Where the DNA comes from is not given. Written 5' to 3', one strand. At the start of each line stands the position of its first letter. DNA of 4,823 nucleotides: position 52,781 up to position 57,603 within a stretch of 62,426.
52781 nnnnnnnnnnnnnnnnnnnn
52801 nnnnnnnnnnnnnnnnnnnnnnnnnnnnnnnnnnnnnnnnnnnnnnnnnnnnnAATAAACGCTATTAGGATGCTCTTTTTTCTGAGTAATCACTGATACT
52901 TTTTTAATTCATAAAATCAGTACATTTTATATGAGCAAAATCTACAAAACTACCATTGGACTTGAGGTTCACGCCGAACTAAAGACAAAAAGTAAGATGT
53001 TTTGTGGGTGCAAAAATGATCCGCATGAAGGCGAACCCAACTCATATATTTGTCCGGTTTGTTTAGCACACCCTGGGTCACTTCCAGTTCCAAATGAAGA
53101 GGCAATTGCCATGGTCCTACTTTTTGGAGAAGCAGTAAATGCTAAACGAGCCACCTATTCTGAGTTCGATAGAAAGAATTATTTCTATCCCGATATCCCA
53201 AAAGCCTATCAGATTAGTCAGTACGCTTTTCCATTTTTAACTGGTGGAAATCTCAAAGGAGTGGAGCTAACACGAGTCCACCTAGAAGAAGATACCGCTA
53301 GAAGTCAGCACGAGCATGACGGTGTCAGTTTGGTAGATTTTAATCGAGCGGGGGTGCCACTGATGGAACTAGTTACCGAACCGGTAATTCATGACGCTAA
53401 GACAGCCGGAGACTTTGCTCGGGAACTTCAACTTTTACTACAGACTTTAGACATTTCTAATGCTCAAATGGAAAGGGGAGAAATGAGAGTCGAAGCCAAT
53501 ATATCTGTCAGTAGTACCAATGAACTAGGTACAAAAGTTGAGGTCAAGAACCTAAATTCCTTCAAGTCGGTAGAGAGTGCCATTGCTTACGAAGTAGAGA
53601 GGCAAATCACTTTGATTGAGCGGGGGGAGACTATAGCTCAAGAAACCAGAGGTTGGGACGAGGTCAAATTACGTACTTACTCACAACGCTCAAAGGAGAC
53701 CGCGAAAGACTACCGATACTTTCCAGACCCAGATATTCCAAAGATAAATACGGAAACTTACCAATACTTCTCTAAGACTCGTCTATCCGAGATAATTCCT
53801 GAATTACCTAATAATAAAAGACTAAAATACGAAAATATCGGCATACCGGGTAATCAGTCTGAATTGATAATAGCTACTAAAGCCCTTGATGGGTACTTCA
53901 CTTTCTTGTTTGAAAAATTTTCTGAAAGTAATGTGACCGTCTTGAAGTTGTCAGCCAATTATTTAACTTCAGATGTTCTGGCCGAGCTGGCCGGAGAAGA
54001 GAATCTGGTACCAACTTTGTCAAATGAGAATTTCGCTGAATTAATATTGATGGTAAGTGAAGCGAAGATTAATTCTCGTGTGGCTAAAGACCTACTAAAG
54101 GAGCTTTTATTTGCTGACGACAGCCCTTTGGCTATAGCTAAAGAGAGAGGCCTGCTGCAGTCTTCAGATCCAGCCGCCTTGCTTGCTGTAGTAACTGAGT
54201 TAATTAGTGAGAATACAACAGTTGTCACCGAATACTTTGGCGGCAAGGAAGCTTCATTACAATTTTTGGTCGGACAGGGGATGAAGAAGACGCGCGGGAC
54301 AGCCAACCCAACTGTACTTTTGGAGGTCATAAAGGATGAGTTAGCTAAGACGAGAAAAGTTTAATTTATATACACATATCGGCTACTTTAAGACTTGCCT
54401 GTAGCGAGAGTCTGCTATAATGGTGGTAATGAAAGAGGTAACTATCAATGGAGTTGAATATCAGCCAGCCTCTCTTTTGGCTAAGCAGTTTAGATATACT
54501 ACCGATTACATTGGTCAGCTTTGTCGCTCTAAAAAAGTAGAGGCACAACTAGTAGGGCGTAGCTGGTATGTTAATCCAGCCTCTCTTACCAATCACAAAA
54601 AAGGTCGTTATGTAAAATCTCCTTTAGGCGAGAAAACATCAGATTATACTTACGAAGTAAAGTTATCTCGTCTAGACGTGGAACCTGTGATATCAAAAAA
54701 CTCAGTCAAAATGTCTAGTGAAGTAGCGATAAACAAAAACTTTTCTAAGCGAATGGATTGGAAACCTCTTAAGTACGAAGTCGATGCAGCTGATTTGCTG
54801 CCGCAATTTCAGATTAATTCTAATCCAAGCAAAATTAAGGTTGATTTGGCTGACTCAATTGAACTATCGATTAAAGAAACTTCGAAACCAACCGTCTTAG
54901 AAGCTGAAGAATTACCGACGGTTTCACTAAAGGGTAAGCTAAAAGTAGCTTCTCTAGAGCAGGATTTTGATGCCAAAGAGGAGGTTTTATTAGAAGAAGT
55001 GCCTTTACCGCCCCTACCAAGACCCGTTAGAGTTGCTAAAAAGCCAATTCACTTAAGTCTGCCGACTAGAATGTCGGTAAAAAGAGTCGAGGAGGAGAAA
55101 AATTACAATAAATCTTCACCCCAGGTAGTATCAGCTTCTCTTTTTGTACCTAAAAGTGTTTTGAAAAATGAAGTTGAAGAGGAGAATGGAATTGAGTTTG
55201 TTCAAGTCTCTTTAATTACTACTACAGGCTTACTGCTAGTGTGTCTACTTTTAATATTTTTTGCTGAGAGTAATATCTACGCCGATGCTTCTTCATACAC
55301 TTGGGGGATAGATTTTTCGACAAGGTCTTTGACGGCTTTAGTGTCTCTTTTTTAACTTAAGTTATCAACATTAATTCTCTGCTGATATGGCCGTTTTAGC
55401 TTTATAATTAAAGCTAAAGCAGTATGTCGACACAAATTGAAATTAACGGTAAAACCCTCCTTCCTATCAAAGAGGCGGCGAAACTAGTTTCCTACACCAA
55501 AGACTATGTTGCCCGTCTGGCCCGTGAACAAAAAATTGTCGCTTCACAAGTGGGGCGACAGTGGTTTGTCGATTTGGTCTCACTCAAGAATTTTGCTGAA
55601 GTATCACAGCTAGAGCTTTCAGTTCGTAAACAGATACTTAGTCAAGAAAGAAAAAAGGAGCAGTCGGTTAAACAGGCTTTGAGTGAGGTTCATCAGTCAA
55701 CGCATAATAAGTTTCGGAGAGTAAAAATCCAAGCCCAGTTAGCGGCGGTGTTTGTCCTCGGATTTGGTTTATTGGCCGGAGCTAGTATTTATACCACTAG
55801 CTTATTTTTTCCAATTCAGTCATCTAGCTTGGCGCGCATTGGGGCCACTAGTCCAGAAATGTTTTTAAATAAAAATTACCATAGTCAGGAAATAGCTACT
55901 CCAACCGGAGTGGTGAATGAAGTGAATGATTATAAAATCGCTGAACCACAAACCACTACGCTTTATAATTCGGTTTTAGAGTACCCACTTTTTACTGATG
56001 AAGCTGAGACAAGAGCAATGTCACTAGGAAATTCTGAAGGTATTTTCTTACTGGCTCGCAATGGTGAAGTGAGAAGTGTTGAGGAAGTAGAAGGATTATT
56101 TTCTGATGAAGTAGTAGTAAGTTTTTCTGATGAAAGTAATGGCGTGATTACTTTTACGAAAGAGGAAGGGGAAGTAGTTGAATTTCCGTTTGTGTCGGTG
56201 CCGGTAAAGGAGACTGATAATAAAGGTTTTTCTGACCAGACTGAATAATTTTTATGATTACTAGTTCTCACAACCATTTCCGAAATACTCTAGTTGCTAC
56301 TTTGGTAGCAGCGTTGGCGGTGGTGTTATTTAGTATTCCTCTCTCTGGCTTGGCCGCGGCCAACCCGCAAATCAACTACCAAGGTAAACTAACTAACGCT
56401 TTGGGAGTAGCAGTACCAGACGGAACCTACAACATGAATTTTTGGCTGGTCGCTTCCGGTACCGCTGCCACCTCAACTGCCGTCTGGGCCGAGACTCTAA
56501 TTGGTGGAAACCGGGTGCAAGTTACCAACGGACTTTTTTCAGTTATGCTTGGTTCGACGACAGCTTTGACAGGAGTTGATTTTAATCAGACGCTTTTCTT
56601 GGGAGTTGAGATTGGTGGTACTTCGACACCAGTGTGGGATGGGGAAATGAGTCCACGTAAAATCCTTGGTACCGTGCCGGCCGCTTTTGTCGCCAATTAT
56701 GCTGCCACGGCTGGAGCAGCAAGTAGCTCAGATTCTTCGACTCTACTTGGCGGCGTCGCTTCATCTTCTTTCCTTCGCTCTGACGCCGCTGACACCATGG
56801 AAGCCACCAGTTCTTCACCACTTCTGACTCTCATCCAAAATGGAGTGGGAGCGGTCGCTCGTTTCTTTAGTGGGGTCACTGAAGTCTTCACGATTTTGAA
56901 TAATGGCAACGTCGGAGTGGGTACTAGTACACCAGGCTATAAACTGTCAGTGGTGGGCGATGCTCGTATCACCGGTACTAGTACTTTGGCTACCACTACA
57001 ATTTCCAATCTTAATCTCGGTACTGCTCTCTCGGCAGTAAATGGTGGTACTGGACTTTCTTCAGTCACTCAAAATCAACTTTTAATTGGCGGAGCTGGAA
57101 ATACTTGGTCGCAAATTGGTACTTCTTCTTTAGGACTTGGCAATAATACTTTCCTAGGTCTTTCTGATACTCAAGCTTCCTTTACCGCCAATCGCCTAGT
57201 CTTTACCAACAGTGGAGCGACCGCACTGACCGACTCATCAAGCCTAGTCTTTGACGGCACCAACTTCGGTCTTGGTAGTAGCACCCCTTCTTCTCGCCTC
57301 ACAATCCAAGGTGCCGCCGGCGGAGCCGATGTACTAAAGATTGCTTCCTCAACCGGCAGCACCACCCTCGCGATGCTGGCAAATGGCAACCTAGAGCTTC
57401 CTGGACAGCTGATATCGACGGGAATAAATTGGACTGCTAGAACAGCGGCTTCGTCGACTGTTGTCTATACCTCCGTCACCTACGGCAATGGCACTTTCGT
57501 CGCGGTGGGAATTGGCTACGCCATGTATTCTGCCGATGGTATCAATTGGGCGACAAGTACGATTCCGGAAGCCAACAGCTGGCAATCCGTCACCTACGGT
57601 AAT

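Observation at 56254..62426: Giant unterminated surface-protein gene, missing from the ORF track, built from at least four tandem Asp-box beta-propellers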

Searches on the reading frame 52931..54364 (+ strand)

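Call 11: search_protein_families(library=pfam, proteins=[window:52931-54364:+], max_evalue=0.01)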
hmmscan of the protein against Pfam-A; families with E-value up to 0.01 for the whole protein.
window:52931-54364:+ (477 aa): 2 families
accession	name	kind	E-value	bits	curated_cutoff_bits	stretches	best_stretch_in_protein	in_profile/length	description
PF02934.20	GatB_N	-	2e-102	342.6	23.4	1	8-275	2-272/277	GatB/GatE catalytic domain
PF02637.23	GatB_Yqey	-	5.3e-32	111.2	27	1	327-471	3-148/148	GatB domain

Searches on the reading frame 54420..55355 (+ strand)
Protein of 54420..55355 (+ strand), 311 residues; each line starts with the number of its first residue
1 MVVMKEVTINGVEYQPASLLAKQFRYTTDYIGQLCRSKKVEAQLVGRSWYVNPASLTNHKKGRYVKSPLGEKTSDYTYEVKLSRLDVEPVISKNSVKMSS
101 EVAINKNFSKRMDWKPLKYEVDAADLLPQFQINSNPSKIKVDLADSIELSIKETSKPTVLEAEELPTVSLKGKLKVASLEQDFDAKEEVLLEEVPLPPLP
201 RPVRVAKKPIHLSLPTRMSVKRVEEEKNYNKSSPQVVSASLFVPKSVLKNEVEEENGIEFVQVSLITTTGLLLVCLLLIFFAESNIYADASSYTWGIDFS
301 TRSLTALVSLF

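Call 11: search_protein_families(library=pfam, proteins=[window:54420-55355:+], max_evalue=0.01)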
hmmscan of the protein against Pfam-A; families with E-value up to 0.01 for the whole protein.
window:54420-55355:+ (311 aa): 0 families

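Call 72: search_protein_families(library=pfam, proteins=[window:54420-55355:+], max_evalue=0.1)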
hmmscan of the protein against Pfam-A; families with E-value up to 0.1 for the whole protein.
window:54420-55355:+ (311 aa): 0 families

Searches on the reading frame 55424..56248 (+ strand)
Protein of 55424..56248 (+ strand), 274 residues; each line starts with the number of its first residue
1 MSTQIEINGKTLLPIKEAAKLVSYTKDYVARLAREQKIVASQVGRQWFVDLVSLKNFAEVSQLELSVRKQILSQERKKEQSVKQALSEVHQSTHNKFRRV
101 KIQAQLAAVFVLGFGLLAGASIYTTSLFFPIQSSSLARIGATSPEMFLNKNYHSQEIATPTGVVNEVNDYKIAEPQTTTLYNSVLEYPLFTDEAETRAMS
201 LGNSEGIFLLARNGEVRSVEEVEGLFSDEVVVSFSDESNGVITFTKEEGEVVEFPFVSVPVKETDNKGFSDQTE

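Call 10: find_encoding_contigs(protein=window:55424-56248:+, flank=10000, max_places=6)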
Protein window:55424-56248:+ (274 aa): 1 contig read that carries it; 1 place shown.
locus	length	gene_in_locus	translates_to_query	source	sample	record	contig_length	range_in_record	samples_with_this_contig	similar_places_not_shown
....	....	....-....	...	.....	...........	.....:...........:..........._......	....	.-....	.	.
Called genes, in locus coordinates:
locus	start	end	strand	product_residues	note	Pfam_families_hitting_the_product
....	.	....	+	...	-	?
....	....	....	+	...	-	-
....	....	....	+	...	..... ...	-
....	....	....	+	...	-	?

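Call 11: search_protein_families(library=pfam, proteins=[window:55424-56248:+], max_evalue=0.01)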
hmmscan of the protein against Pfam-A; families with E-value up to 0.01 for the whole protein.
window:55424-56248:+ (274 aa): 1 family
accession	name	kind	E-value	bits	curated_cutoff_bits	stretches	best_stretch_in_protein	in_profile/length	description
PF12728.13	HTH_17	-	9.6e-05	23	27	1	15-59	4-48/51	Helix-turn-helix domain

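Call 72: search_protein_families(library=pfam, proteins=[window:55424-56248:+], max_evalue=0.1)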
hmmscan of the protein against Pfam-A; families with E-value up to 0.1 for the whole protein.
window:55424-56248:+ (274 aa): 1 family
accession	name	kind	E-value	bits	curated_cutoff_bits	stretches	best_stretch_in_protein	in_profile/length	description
PF12728.13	HTH_17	-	9.6e-05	23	27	1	15-59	4-48/51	Helix-turn-helix domain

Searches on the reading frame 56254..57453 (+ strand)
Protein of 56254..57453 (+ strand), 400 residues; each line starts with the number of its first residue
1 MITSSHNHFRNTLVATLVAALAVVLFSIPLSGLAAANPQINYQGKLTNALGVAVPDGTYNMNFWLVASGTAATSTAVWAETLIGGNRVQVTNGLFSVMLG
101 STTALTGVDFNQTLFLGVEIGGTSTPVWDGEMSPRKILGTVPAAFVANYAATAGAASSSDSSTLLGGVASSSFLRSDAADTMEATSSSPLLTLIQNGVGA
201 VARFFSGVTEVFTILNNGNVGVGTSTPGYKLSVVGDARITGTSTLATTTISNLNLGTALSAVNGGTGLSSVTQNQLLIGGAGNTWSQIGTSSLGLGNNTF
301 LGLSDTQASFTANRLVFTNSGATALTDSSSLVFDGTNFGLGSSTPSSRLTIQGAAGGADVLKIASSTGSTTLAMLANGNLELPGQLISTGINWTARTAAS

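Call 39: search_protein_families(library=phrogs, proteins=[window:56254-57453:+], max_evalue=0.01)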
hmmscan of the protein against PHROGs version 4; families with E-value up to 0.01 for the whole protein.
window:56254-57453:+ (400 aa): 0 families
